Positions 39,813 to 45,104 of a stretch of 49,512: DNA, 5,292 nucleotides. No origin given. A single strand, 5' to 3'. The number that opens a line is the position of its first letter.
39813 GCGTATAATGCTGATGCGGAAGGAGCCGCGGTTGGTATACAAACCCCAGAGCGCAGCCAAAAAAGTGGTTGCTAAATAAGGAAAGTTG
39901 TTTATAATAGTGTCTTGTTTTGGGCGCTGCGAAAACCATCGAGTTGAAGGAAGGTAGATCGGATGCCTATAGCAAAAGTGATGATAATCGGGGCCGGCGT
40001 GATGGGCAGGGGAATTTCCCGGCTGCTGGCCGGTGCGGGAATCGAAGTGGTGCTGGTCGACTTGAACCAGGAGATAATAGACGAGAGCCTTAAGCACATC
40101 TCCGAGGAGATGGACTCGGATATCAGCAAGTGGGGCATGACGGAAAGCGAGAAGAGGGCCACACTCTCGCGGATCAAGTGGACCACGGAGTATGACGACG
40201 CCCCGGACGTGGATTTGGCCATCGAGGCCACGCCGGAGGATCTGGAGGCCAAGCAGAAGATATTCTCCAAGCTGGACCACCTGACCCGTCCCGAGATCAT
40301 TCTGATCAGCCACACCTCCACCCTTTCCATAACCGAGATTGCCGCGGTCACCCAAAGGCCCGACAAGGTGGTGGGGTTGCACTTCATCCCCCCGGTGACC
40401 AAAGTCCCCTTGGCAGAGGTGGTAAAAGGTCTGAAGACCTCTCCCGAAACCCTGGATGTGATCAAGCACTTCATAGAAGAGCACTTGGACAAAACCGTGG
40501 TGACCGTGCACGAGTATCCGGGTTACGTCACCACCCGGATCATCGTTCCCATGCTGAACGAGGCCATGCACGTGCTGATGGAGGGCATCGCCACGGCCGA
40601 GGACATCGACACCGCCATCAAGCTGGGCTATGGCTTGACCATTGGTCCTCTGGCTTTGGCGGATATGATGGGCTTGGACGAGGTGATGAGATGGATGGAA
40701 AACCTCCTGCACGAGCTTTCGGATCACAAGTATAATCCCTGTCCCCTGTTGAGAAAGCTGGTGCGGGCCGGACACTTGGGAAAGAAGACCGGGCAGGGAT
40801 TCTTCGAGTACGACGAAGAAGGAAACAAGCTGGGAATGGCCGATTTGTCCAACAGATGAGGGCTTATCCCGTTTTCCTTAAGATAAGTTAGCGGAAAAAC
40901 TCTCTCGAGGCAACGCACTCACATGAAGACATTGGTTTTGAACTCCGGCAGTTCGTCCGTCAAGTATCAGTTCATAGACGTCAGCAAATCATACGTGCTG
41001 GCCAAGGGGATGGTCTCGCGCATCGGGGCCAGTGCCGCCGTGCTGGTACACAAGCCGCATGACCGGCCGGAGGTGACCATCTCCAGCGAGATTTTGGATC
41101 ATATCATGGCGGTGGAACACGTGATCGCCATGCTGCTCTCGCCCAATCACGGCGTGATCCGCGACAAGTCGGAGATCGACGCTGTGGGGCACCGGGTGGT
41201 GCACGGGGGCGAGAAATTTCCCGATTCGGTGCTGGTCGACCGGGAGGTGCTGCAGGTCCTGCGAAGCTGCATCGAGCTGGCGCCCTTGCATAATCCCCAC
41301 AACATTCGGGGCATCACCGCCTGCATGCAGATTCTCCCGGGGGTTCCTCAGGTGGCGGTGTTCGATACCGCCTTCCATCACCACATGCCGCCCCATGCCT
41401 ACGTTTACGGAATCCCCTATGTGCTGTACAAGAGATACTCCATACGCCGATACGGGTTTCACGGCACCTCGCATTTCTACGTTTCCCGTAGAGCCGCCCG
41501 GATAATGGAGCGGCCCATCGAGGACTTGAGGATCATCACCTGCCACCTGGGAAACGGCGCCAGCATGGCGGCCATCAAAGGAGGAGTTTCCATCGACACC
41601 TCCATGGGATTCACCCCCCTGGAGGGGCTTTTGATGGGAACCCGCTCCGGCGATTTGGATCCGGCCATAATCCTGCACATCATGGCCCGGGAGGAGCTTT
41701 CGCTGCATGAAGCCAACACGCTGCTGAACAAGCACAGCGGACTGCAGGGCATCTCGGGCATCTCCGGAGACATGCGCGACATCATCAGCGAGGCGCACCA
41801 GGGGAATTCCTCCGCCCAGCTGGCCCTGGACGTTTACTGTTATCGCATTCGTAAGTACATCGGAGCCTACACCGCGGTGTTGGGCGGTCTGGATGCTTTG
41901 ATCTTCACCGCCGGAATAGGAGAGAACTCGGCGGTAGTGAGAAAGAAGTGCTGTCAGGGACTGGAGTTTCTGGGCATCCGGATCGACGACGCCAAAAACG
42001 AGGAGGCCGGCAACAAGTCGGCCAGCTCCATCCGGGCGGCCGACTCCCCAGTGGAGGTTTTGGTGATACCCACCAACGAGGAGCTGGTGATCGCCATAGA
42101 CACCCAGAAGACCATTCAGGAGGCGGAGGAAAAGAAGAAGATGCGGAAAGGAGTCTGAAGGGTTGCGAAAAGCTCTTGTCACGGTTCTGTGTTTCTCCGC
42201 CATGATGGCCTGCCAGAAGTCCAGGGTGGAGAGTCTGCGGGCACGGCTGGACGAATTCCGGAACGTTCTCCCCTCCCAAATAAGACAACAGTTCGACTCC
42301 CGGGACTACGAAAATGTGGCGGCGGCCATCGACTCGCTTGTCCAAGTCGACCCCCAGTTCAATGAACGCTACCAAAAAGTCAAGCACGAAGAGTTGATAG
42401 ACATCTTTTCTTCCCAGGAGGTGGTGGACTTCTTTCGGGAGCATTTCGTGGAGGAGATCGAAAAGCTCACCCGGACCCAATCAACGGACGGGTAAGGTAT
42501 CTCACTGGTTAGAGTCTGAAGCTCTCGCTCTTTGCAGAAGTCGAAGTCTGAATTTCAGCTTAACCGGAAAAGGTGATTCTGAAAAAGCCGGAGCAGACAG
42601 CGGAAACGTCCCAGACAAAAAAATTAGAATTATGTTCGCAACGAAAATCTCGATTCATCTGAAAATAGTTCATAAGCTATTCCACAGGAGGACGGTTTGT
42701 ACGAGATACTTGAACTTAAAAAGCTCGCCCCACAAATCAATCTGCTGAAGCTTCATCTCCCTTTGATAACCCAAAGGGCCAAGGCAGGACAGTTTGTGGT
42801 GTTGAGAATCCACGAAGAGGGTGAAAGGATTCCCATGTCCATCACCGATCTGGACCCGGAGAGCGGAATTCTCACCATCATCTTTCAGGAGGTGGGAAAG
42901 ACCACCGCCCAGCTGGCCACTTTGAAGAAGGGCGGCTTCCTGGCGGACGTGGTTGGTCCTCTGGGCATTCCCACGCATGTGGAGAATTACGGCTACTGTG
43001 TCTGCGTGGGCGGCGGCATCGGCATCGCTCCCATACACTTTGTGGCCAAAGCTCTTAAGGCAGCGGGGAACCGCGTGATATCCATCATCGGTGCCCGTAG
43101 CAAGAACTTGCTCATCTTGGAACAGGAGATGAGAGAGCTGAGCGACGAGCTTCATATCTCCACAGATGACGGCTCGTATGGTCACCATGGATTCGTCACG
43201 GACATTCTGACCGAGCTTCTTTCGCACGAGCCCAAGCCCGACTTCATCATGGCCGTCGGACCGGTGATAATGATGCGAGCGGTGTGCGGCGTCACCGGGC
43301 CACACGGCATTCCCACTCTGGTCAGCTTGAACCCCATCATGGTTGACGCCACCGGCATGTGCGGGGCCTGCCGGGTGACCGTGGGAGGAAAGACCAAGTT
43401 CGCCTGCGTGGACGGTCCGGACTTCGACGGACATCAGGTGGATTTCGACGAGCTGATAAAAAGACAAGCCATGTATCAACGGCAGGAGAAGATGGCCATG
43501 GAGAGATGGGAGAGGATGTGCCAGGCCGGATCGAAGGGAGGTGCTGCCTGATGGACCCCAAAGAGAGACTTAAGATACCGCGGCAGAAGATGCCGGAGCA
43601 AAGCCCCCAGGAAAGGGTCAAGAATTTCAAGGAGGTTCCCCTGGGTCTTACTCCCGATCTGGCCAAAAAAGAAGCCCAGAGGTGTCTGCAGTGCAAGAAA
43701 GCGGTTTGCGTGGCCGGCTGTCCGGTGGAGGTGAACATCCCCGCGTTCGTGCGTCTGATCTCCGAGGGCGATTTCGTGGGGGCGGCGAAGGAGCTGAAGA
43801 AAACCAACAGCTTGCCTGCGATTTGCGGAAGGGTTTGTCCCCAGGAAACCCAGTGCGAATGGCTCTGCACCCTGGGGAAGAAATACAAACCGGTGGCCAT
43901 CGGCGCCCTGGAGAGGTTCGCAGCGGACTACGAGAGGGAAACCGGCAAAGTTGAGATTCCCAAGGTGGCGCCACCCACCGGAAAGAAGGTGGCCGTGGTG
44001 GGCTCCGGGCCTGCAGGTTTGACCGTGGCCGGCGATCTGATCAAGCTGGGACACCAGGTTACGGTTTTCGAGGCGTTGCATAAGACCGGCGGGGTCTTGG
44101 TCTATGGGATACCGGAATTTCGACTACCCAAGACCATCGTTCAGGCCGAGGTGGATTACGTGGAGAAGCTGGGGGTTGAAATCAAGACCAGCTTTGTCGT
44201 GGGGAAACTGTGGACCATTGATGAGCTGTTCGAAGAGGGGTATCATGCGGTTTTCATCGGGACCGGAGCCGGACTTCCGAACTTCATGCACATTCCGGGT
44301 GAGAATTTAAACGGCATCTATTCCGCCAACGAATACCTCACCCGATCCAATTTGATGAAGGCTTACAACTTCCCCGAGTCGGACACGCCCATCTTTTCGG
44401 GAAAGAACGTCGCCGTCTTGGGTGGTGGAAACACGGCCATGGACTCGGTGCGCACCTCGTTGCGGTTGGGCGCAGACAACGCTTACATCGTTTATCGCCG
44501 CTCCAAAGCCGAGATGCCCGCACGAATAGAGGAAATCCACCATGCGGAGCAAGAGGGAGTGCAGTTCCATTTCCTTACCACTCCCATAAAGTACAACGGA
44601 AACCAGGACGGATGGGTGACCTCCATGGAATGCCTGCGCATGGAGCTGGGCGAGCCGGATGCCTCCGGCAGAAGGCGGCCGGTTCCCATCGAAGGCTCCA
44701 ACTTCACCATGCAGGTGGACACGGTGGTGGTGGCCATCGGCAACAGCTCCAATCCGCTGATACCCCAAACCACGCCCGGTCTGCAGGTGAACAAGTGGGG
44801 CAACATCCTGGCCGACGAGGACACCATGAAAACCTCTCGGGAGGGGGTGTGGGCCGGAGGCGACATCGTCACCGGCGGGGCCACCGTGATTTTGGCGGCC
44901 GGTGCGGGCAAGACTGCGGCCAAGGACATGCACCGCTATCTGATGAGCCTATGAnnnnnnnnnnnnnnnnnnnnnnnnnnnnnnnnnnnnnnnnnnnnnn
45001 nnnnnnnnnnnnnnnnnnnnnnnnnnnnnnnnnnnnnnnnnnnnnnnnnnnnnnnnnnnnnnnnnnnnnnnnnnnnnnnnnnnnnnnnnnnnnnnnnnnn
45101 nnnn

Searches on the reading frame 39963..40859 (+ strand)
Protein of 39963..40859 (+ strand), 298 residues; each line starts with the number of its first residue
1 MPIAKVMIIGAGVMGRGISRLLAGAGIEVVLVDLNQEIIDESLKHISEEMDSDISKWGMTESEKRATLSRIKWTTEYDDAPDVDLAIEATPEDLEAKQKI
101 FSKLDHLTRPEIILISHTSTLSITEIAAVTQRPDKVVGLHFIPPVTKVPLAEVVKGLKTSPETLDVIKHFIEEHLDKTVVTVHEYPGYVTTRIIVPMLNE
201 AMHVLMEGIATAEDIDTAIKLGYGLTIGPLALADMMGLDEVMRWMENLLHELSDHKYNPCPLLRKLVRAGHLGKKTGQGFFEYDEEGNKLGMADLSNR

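Call 75: search_protein_families(library=pfam, proteins=[window:39963-40859:+], max_evalue=0.01)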
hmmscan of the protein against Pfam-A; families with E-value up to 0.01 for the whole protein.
window:39963-40859:+ (298 aa): 12 families
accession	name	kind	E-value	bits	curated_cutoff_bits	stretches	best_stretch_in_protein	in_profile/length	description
PF02737.24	3HCDH_N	-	5.6e-54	183.2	22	1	5-184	1-179/180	3-hydroxyacyl-CoA dehydrogenase, NAD binding domain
PF00725.27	3HCDH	-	1.5e-29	102.8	22.1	1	187-283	1-97/97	3-hydroxyacyl-CoA dehydrogenase, C-terminal domain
PF03721.20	UDPG_MGDP_dh_N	-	6.5e-05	23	27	1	5-80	2-73/187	UDP-glucose/GDP-mannose dehydrogenase family, NAD binding domain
PF03446.21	NAD_binding_2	-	0.00048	20.6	21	1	6-45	2-41/161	NAD binding domain of 6-phosphogluconate dehydrogenase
PF02254.24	TrkA_N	-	0.00088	20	23.8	1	6-42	1-37/116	TrkA-N domain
PF01494.25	FAD_binding_3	-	0.0016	18.2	22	1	5-40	3-38/349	FAD binding domain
PF01210.29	NAD_Gly3P_dh_N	-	0.0029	18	23.1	0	5-41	1-37/158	NAD-dependent glycerol-3-phosphate dehydrogenase N-terminus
PF01262.27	AlaDh_PNT_C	-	0.0031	17.4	23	1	3-44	28-69/214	Alanine dehydrogenase/PNT, C-terminal domain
PF03807.23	F420_oxidored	-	0.0037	18.3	21.6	1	5-47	1-45/94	NADP oxidoreductase coenzyme F420-dependent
PF01266.30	DAO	-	0.0047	16.9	27.9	1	5-35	1-31/353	FAD dependent oxidoreductase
PF07992.20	Pyr_redox_2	-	0.0075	16.2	26.1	0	4-55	143-194/291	Pyridine nucleotide-disulphide oxidoreductase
PF02558.23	ApbA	-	0.0081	16.2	22.2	0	6-39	1-36/150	Ketopantoate reductase PanE/ApbA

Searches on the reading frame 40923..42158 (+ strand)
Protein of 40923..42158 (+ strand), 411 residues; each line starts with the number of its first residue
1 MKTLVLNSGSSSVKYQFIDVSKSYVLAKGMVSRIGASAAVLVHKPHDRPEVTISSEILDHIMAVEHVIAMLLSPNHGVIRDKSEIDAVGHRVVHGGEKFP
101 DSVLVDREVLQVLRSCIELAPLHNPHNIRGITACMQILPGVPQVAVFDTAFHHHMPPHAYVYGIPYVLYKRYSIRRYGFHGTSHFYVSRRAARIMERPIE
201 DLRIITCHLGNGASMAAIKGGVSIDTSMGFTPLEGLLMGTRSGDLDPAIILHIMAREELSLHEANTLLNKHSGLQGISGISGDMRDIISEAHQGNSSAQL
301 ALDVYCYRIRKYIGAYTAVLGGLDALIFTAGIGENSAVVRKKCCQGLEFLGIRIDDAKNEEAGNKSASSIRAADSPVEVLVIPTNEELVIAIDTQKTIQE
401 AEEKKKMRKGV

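Call 14: search_protein_families(library=pfam, proteins=[window:40923-42158:+], max_evalue=0.001)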
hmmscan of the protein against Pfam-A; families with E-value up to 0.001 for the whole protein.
window:40923-42158:+ (411 aa): 1 family
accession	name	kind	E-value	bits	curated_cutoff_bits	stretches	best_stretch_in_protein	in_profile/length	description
PF00871.23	Acetate_kinase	-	3.4e-155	517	22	1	3-391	2-391/392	Acetokinase family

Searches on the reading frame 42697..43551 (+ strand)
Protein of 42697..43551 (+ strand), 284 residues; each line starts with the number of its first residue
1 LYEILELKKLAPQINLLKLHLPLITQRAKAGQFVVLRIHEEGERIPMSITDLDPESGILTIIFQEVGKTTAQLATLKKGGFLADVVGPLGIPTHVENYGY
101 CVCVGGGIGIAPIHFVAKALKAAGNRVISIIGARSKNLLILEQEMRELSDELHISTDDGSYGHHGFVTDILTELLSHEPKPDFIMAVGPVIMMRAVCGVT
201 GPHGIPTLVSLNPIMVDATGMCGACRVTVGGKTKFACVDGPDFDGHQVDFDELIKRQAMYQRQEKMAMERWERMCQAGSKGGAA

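Call 14: search_protein_families(library=pfam, proteins=[window:42697-43551:+], max_evalue=0.001)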
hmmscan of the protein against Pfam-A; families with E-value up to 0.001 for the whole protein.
window:42697-43551:+ (284 aa): 2 families
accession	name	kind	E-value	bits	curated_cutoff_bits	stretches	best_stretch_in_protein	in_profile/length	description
PF10418.14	DHODB_Fe-S_bind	-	1.5e-12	47.5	23.9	1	212-249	1-41/41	Iron-sulfur cluster binding domain of dihydroorotate dehydrogenase B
PF00175.26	NAD_binding_1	-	2.1e-06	28.8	22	1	104-197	2-108/109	Oxidoreductase NAD-binding domain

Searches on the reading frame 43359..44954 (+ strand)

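Call 14: search_protein_families(library=pfam, proteins=[window:43359-44954:+], max_evalue=0.001)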
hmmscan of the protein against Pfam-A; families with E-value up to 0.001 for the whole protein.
window:43359-44954:+ (531 aa): 10 families
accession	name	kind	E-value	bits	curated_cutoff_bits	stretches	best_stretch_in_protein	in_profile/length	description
PF14691.11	Fer4_20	-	6e-42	142.5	25.8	1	86-196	1-112/113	Dihydroprymidine dehydrogenase domain II, 4Fe-4S cluster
PF07992.20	Pyr_redox_2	-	1.1e-31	110.8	26.1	1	209-514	1-288/291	Pyridine nucleotide-disulphide oxidoreductase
PF00070.33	Pyr_redox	-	1e-13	52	22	2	210-281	1-63/82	Pyridine nucleotide-disulphide oxidoreductase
PF13738.12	Pyr_redox_3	-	3.7e-08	33.4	30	0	297-383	127-198/305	Pyridine nucleotide-disulphide oxidoreductase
PF13450.12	NAD_binding_8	-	1.4e-05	25.7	21.9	1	213-245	1-33/68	NAD(P)-binding Rossmann-like domain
PF13241.12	NAD_binding_7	-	0.00014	22.8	22.1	0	207-237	6-36/104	Putative NAD(P)-binding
PF01262.27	AlaDh_PNT_C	-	0.00017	21.5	23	0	208-239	28-59/214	Alanine dehydrogenase/PNT, C-terminal domain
PF01266.30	DAO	-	0.00021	21.4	27.9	0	210-239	1-30/353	FAD dependent oxidoreductase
PF00890.30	FAD_binding_2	-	0.0004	20.1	20.4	1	211-249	2-40/414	FAD binding domain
PF03486.20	HI0933_like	-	0.00048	20.1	50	0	210-244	2-36/244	HI0933-like protein Rossmann domain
